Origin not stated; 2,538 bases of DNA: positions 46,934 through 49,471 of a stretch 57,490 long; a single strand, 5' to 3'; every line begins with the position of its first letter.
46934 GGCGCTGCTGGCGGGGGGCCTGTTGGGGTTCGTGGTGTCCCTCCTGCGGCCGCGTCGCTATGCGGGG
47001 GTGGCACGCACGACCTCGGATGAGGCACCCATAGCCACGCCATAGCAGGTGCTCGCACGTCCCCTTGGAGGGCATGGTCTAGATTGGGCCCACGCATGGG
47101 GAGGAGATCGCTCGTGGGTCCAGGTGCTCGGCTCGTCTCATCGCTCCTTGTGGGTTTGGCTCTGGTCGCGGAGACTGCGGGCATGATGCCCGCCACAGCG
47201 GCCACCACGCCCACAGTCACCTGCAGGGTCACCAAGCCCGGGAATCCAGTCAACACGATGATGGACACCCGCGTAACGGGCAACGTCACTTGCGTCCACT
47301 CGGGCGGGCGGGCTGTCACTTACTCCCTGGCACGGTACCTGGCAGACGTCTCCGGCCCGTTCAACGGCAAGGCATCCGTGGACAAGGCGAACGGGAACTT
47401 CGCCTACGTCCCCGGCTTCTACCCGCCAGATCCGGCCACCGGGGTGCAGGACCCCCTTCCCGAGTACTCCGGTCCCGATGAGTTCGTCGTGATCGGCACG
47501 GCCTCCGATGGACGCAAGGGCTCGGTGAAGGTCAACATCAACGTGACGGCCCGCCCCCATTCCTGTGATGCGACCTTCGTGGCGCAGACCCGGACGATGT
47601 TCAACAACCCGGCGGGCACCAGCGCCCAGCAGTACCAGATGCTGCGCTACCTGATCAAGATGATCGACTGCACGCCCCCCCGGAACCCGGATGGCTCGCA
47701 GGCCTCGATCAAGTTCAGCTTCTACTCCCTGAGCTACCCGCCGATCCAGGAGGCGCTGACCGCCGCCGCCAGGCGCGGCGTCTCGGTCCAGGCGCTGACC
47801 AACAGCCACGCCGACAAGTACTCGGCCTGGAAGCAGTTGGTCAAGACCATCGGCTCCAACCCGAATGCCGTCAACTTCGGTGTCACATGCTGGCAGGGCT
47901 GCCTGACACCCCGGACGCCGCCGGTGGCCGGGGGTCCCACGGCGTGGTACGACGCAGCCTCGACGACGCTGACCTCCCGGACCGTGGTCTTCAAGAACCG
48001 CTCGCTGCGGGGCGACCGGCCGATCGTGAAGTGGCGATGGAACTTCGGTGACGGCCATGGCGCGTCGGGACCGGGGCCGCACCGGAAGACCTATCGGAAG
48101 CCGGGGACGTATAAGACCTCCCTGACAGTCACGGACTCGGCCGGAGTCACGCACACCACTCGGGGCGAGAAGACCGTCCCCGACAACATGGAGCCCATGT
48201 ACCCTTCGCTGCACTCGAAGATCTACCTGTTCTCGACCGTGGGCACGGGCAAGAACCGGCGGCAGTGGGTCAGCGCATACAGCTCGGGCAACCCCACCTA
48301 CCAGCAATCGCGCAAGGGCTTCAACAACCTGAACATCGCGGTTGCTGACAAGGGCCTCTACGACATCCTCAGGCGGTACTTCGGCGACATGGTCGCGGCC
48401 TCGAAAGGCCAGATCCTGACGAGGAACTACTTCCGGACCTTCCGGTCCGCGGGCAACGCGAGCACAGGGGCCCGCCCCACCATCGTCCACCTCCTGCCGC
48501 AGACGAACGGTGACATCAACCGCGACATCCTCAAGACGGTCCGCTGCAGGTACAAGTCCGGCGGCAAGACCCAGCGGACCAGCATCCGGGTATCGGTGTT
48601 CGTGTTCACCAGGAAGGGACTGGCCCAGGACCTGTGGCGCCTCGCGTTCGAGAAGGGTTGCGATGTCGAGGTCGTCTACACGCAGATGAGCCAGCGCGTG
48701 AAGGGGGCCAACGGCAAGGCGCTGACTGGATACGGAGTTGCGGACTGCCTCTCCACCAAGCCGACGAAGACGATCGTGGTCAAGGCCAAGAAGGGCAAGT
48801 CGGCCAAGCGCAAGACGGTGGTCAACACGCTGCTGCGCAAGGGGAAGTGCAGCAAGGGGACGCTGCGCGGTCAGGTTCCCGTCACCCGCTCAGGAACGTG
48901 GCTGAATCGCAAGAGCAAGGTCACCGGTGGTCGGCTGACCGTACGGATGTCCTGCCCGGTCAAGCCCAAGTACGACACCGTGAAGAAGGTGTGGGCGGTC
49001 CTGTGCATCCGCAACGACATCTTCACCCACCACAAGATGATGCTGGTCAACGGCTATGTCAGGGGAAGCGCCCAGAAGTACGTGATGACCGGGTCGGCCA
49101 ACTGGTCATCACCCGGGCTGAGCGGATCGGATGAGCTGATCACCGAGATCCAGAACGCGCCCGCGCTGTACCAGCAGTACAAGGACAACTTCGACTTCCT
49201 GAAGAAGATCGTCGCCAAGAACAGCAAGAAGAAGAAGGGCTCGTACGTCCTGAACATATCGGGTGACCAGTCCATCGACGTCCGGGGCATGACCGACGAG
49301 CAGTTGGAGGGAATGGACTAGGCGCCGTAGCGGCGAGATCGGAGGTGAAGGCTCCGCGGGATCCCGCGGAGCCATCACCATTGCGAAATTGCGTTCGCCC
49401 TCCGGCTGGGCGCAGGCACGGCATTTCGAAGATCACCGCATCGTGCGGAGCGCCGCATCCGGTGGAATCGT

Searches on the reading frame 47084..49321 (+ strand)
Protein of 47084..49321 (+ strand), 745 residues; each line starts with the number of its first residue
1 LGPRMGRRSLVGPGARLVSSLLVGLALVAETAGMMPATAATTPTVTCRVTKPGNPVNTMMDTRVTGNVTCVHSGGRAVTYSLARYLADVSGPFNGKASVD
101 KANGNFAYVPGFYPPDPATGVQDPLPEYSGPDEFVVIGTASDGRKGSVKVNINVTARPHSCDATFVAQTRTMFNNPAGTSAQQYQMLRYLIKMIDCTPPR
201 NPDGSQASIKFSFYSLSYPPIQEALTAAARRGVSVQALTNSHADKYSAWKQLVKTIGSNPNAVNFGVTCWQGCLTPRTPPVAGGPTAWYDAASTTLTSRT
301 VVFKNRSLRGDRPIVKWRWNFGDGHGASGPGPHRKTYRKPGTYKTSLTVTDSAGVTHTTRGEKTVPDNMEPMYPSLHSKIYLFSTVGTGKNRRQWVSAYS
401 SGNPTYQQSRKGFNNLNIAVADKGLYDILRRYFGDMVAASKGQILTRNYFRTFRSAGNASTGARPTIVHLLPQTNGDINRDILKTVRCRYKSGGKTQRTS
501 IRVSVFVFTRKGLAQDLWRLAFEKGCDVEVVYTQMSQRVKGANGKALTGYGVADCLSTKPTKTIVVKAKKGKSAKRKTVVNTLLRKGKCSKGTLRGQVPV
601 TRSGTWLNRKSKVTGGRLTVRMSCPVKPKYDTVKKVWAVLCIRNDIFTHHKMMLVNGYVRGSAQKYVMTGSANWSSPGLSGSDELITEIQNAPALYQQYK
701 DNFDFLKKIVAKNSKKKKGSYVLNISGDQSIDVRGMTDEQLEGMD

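Call 3: search_protein_families(library=pfam, proteins=[window:47084-49321:+], max_evalue=0.01)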
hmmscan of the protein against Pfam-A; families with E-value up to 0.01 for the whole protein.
window:47084-49321:+ (745 aa): 3 families
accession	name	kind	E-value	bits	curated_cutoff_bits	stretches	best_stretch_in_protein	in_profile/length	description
PF13091.12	PLDc_2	-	4.6e-19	69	27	2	498-704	9-129/132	PLD-like domain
PF18911.6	PKD_4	-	2.8e-13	50.2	27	1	291-359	10-78/85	PKD domain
PF00801.26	PKD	-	1.1e-08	35.4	23.5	1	298-357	14-73/80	PKD domain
